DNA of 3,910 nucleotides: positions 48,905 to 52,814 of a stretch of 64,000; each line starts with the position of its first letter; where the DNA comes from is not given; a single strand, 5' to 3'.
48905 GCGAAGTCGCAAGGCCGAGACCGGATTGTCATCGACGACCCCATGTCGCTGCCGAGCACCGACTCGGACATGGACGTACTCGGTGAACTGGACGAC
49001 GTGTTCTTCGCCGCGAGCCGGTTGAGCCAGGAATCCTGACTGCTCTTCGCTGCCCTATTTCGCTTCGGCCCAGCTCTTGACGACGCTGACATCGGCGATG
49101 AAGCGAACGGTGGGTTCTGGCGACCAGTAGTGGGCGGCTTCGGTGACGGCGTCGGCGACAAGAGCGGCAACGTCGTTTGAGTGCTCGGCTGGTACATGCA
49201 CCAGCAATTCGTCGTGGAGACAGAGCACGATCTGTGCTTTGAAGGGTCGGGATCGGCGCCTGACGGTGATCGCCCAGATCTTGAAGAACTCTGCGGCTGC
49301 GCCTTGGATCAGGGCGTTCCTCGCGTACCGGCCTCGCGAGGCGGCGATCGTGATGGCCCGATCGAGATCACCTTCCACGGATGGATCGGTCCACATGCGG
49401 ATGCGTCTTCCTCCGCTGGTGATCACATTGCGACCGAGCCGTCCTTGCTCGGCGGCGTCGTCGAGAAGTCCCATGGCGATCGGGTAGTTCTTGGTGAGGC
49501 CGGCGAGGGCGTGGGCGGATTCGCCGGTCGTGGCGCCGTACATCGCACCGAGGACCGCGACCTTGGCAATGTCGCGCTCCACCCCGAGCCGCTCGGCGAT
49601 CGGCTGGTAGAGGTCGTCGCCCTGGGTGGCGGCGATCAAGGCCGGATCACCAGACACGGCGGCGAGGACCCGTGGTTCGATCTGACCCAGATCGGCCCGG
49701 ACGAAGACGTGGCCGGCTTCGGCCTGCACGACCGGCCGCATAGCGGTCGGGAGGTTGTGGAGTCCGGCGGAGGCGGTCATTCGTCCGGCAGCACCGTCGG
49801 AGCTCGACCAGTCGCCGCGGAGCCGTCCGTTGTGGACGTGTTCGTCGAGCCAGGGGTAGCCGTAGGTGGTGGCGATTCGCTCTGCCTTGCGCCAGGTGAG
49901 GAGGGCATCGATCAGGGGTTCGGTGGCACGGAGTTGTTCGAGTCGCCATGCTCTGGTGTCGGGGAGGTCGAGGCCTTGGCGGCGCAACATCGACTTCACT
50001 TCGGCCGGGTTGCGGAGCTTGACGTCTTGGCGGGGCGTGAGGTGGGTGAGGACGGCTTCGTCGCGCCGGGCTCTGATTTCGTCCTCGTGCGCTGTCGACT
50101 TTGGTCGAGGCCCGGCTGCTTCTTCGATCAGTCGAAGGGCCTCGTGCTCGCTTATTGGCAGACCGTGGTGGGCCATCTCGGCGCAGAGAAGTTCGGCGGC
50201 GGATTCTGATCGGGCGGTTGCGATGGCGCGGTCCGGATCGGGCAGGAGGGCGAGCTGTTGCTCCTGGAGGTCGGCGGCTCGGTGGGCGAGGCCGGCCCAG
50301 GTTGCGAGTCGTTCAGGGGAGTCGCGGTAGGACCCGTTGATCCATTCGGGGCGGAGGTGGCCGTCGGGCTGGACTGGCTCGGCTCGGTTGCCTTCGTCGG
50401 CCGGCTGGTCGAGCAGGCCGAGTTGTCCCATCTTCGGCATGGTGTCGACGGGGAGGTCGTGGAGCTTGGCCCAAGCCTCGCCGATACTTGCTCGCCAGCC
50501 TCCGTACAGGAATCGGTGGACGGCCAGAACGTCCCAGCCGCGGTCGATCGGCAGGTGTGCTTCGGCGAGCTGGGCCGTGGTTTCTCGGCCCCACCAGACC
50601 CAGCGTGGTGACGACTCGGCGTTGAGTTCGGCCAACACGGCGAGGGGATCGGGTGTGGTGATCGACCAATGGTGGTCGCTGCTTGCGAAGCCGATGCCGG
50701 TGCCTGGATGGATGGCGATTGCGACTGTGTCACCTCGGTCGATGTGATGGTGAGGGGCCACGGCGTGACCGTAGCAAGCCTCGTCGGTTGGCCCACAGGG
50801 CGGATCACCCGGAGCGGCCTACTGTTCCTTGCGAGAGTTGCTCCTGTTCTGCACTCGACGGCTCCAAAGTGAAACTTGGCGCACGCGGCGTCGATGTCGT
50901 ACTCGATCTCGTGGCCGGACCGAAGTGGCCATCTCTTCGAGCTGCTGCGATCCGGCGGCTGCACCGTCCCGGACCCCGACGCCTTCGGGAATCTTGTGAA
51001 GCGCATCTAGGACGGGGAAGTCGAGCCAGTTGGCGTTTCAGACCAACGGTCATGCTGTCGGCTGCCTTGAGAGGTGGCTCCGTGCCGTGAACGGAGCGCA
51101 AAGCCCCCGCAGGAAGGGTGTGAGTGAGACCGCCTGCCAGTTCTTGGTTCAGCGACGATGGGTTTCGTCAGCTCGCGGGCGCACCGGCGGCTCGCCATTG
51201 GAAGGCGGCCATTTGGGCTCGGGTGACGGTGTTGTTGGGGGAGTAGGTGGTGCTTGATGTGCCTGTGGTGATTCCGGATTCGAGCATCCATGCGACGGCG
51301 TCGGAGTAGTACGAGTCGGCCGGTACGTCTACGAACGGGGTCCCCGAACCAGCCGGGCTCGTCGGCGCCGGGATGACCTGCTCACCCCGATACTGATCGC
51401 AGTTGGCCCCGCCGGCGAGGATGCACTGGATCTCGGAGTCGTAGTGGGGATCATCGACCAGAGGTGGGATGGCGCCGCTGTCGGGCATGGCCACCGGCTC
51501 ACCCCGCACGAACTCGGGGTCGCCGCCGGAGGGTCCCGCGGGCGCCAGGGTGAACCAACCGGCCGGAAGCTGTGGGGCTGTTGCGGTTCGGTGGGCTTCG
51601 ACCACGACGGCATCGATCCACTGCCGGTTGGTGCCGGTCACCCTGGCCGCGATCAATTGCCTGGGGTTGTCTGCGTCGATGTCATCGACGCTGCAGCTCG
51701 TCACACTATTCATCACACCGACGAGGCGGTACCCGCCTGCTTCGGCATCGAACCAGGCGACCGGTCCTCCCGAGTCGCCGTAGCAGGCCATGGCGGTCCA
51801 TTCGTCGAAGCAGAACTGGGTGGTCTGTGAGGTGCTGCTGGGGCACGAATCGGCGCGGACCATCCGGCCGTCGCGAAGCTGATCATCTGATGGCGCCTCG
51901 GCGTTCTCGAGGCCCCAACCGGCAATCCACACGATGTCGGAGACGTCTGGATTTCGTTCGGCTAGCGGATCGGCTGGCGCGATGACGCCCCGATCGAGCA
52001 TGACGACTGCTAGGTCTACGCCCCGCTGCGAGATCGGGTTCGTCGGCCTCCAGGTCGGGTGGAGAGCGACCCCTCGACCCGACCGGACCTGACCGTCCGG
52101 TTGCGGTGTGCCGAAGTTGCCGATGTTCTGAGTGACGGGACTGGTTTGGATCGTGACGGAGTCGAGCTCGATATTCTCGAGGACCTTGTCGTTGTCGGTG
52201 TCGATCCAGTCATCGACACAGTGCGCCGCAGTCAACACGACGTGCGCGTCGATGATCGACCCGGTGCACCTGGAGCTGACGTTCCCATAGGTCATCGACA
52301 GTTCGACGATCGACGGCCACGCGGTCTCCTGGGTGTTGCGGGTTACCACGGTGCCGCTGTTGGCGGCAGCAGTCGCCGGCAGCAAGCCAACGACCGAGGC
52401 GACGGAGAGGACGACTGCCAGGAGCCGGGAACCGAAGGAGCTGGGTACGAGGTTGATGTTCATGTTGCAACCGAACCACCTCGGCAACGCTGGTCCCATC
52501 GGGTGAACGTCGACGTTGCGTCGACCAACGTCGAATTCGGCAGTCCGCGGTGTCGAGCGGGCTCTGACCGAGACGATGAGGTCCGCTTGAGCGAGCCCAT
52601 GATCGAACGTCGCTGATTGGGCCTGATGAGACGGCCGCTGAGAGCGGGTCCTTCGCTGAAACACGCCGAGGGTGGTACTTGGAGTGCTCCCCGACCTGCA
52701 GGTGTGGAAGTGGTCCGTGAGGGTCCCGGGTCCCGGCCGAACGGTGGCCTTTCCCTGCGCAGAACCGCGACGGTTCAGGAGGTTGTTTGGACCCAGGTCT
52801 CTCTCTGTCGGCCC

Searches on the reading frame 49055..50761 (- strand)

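Call 8: search_protein_families(library=pfam, proteins=[window:49055-50761:-], max_evalue=0.01)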
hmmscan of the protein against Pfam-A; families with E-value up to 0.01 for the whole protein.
window:49055-50761:- (568 aa): 1 family
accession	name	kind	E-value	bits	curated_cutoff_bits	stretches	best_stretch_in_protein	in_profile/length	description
PF00476.26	DNA_pol_A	-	7.7e-33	114.4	34.3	1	267-566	58-381/381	DNA polymerase family A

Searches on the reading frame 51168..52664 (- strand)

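Call 8: search_protein_families(library=pfam, proteins=[window:51168-52664:-], max_evalue=0.01)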
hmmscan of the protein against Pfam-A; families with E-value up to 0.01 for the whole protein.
window:51168-52664:- (498 aa): 3 families
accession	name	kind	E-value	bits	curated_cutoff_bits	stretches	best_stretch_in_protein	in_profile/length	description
PF00089.32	Trypsin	-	1e-23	84.8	20.6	1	106-326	2-203/220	Trypsin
PF00395.25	SLH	-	2.4e-11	43.8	20.8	1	443-486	1-44/44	S-layer homology domain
PF13365.12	Trypsin_2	-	7.4e-10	40.2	27.6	1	133-303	1-135/144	Trypsin-like peptidase domain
